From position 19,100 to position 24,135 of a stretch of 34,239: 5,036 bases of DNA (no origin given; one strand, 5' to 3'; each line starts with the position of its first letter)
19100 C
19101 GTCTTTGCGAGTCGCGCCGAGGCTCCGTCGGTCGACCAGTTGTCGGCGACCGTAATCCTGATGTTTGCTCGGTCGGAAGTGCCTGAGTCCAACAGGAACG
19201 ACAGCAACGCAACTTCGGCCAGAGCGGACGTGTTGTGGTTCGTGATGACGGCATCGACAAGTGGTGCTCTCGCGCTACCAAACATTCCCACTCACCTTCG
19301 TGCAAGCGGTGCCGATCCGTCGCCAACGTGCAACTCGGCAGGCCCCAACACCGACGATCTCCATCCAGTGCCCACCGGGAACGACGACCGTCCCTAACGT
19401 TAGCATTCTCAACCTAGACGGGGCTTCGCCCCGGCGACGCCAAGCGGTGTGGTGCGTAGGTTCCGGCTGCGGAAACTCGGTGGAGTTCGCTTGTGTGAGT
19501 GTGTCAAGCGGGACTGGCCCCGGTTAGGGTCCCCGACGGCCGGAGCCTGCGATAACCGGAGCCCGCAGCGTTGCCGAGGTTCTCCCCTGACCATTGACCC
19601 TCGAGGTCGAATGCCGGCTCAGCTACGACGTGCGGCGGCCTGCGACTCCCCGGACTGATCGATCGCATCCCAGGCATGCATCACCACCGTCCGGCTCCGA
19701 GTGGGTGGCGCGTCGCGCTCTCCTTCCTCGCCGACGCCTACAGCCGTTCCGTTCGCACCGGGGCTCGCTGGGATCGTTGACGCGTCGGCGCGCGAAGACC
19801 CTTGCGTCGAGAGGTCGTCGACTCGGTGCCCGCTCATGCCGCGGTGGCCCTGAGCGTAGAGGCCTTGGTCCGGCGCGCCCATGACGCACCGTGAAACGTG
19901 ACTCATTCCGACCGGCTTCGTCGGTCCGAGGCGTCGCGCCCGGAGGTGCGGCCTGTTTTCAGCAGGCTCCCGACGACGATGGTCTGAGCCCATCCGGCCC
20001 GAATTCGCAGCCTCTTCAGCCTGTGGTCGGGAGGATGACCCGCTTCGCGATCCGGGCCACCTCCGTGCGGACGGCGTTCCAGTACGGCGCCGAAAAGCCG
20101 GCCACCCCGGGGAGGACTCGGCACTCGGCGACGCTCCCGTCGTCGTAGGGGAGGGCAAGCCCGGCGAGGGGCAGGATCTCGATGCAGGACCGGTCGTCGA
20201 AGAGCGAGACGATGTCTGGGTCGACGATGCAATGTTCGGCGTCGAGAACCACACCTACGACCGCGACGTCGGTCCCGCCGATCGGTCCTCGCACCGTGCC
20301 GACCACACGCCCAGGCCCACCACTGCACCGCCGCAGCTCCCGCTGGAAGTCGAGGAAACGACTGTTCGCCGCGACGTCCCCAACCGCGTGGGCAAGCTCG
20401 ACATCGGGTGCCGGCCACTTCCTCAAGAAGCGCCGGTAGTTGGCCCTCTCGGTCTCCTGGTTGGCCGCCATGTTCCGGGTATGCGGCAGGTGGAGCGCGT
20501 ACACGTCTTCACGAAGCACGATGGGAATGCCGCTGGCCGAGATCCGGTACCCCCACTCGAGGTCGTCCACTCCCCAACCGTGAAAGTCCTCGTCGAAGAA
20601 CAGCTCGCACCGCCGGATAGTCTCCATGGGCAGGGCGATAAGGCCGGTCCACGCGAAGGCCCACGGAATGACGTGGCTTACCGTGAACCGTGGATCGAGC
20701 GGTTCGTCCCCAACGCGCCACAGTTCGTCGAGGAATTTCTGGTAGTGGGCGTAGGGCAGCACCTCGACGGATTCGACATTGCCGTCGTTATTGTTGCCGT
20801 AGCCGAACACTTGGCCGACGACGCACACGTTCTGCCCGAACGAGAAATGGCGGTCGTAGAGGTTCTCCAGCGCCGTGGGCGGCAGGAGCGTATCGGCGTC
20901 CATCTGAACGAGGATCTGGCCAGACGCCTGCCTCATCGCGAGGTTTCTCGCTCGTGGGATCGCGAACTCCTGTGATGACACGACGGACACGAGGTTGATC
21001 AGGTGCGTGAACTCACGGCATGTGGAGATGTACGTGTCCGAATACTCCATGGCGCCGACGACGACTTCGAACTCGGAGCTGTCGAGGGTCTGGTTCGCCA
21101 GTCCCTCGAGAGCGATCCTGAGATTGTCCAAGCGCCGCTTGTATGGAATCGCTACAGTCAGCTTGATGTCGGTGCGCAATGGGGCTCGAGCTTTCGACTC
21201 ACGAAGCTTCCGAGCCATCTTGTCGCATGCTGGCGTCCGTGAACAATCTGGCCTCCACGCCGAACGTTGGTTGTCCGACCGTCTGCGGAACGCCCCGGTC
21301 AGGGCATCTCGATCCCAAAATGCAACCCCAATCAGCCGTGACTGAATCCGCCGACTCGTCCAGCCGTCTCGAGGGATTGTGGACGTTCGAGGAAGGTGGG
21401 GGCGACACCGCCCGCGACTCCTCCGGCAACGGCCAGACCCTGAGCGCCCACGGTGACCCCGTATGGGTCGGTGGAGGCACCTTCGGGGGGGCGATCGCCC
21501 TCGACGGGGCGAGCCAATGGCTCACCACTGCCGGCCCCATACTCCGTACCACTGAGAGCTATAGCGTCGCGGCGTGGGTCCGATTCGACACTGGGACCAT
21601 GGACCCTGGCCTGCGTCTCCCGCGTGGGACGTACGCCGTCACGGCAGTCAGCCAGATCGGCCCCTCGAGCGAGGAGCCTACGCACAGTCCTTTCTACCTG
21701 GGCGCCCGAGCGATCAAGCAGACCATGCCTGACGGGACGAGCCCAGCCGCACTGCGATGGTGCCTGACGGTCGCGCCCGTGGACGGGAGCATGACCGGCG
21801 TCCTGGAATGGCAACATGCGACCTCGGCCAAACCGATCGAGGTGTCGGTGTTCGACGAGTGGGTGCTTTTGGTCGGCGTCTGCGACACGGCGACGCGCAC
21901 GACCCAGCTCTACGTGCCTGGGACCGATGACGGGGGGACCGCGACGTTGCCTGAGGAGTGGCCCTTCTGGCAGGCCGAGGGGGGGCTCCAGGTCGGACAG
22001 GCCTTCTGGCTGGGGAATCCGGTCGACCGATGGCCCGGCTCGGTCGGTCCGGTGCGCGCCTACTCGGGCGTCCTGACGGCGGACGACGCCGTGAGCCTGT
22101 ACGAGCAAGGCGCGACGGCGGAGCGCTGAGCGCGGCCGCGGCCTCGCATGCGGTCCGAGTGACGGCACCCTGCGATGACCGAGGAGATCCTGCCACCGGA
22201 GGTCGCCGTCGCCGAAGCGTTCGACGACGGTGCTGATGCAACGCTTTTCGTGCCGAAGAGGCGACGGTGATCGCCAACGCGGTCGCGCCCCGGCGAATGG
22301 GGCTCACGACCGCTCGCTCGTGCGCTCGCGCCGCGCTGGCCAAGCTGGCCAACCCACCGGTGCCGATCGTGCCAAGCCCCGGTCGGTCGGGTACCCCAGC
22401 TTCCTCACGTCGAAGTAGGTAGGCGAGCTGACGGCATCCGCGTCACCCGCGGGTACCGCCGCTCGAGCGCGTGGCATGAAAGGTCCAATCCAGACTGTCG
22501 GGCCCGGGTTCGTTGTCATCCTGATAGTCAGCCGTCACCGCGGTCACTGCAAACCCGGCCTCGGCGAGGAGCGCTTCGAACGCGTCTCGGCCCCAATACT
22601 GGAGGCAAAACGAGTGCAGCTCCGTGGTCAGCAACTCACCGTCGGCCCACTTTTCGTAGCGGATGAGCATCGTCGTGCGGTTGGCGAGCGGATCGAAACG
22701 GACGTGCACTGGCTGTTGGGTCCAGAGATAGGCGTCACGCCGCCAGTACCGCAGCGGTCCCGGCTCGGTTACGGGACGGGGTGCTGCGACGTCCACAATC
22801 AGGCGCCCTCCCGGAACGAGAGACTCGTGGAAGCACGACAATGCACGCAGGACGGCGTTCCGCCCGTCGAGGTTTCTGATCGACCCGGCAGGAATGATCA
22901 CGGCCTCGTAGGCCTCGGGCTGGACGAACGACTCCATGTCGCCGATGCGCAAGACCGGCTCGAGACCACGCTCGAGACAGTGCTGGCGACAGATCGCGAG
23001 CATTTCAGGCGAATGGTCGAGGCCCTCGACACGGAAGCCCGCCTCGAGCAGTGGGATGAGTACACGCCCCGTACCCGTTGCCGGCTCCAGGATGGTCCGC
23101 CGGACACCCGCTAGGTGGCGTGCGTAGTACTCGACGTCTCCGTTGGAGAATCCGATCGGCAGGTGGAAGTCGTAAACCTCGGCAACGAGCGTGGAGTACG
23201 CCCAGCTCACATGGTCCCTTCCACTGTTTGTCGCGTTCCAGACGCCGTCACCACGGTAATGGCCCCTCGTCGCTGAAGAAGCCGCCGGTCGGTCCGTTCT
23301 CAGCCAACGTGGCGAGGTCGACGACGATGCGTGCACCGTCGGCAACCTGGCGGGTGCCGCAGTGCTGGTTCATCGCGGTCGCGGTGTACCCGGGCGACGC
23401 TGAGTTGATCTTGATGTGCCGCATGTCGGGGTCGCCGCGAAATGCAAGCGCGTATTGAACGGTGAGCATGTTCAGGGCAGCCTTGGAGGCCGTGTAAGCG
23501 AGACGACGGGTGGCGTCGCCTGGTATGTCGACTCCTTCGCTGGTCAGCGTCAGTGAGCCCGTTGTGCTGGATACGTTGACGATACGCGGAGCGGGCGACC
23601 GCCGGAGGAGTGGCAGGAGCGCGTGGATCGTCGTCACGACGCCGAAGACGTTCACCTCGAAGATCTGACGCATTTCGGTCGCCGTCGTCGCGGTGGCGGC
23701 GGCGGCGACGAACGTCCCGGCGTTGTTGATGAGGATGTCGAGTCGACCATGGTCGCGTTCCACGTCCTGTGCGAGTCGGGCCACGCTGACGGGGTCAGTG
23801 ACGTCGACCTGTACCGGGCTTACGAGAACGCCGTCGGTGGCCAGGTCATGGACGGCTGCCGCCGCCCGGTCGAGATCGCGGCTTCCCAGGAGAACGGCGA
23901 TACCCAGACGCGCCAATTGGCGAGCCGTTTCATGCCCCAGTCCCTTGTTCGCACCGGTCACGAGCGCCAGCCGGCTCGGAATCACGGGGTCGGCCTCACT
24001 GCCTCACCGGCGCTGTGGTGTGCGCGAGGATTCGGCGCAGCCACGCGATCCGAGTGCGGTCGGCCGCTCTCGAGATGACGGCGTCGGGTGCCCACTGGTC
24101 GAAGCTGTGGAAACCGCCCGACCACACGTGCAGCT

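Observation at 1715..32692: About 31-kb orphan hybrid PKS/NRPS + glycosyl + nucleoside-like cluster bounded by mobile-element debris and a core hydrogenase gene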

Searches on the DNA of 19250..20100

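Call 53: search_rna_families(source=window, start=19250, end=20100, threshold=evalue, max_evalue=1, show_alignments=2)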
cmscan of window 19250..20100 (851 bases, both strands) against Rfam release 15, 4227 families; matches with E-value up to 1: 1.
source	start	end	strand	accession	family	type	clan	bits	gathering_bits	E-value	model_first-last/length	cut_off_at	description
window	19916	20028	+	RF02762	C1_109596F_thermometer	Cis-reg; thermoregulator;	-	13.4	125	0.3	1-227/227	no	C1_109596F 5' UTR thermometer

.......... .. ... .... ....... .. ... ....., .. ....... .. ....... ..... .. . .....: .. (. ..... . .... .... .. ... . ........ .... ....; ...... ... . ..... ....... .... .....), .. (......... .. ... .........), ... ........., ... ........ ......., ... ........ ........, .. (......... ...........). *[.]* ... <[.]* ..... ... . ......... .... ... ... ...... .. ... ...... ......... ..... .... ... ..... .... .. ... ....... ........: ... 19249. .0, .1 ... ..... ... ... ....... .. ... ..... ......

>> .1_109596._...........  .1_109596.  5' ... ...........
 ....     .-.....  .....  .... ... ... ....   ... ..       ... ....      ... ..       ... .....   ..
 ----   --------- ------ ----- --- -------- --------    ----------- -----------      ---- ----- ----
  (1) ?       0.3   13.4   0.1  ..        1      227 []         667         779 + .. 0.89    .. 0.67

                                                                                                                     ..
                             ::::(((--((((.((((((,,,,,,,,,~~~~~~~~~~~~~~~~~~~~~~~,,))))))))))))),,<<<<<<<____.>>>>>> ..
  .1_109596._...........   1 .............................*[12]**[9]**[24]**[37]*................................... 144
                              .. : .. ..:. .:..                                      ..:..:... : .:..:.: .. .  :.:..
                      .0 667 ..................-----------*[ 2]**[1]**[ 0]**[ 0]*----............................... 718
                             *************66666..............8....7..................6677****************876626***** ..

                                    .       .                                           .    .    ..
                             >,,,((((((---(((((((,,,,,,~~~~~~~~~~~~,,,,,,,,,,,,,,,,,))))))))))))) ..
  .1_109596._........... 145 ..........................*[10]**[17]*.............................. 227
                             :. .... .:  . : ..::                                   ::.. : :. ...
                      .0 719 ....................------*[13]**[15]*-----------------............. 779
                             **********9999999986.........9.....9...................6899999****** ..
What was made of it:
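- Tried and rejected: Rfam found no tRNA there even at E up to 1 (call 53).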

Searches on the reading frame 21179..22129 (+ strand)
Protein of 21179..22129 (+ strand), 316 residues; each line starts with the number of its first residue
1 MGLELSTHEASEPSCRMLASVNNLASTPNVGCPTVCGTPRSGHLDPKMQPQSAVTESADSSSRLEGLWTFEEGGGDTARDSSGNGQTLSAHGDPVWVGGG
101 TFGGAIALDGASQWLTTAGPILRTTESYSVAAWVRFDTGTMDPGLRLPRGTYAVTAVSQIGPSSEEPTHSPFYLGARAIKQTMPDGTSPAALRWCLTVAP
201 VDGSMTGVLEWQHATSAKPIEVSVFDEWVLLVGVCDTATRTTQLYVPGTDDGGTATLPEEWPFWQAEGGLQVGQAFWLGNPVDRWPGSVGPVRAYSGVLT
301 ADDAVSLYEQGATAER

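Call 5: search_protein_families(library=pfam, proteins=[window:21179-22129:+], max_evalue=0.001)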
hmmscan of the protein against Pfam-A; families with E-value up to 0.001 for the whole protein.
window:21179-22129:+ (316 aa): 1 family
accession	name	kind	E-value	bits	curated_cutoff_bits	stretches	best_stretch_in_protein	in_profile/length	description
PF13385.13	Laminin_G_3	-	5.4e-09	36.8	27.6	1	109-303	1-149/151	Concanavalin A-like lectin/glucanases superfamily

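Call 12: search_protein_families(library=ncbifam, proteins=[window:21179-22129:+], max_evalue=0.00001)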
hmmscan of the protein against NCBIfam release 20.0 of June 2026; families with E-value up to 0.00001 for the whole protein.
window:21179-22129:+ (316 aa): 0 families

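Call 72: search_protein_families(library=pfam, proteins=[window:21320-22129:+], max_evalue=1)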
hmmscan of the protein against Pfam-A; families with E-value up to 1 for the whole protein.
window:21320-22129:+ (269 aa): 1 family
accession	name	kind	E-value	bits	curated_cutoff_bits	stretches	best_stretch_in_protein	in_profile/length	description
PF13385.13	Laminin_G_3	-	3e-09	37.6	27.6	1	62-256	1-149/151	Concanavalin A-like lectin/glucanases superfamily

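Call 73: search_protein_families(library=ncbifam, proteins=[window:21320-22129:+], max_evalue=0.00001)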
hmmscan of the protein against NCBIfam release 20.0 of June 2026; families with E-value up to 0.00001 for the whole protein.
window:21320-22129:+ (269 aa): 0 families

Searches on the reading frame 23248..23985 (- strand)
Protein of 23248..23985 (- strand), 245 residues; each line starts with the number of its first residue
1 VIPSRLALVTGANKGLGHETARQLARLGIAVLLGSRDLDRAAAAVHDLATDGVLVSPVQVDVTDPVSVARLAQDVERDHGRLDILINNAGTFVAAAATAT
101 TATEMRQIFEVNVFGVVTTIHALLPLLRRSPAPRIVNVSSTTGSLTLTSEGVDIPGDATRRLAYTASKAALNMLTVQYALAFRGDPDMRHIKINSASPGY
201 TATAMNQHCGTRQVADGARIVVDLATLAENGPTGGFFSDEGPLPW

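Call 5: search_protein_families(library=pfam, proteins=[window:23248-23985:-], max_evalue=0.001)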
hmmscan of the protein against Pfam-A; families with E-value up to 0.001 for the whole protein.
window:23248-23985:- (245 aa): 4 families
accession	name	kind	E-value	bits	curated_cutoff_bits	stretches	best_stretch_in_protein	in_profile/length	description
PF00106.31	adh_short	-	1.6e-41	142.4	26.6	1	6-209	2-190/195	short chain dehydrogenase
PF13561.12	adh_short_C2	-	3.7e-29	102.4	27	1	11-211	1-187/236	Enoyl-(Acyl carrier protein) reductase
PF08659.16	KR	-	1e-12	48.8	22.6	1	8-145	4-141/180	KR domain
PF01370.27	Epimerase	-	2.9e-06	27.3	20.9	1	7-182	1-160/240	NAD dependent epimerase/dehydratase family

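Call 12: search_protein_families(library=ncbifam, proteins=[window:23248-23985:-], max_evalue=0.00001)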
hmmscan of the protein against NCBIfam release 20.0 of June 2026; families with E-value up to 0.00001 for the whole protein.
window:23248-23985:- (245 aa): 212 families (the best 25 are shown)
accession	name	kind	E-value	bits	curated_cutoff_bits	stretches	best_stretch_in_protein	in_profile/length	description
NF005559.1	PRK07231.1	subfamily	5.1e-32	111.3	215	1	5-210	5-195/249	glucose 1-dehydrogenase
NF006693.0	PRK09242.1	equivalog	1.3e-30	106.4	328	1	4-207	10-200/258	SDR family oxidoreductase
NF004823.0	PRK06179.1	subfamily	1.7e-30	106.4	310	1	4-146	5-139/271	oxidoreductase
NF004791.0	PRK06138.1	equivalog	1.8e-30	106.1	312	1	4-213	5-198/252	SDR family oxidoreductase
NF004824.0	PRK06180.1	subfamily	2.2e-30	105.8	298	1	5-151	5-148/279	oxidoreductase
NF009468.0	PRK12826.1-4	equivalog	6.6e-30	104.6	318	1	4-212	7-201/256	SDR family oxidoreductase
NF004826.0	PRK06182.1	subfamily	9.4e-30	103.8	305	1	4-146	4-140/274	oxidoreductase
NF052558.1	MBtsdlDhBudC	equivalog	9.9e-30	103.9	270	1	5-209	4-190/250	meso-2,3-butanediol dehydrogenase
NF005878.0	PRK07825.1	subfamily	1.2e-29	103.6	287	1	6-206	11-192/278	short chain dehydrogenase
NF004202.0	PRK05653.2-2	equivalog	2.1e-29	102.8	333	1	4-218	7-207/259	3-oxoacyl-ACP reductase FabG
NF004778.0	PRK06124.1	equivalog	2.5e-29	102.4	303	1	4-209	11-201/256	SDR family oxidoreductase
NF009466.0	PRK12826.1-2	subfamily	2.6e-29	102.4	222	1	4-213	3-199/248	3-oxoacyl-ACP reductase FabG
NF004198.0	PRK05653.1-3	equivalog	5.7e-29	101.3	296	1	4-211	7-199/248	3-oxoacyl-ACP reductase FabG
TIGR04316.1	dhbA_paeA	equivalog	2.7e-28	99.2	300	1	7-210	1-189/250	2,3-dihydro-2,3-dihydroxybenzoate dehydrogenase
NF005672.0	PRK07454.1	equivalog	3.7e-28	98.3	234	1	4-183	6-174/241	SDR family oxidoreductase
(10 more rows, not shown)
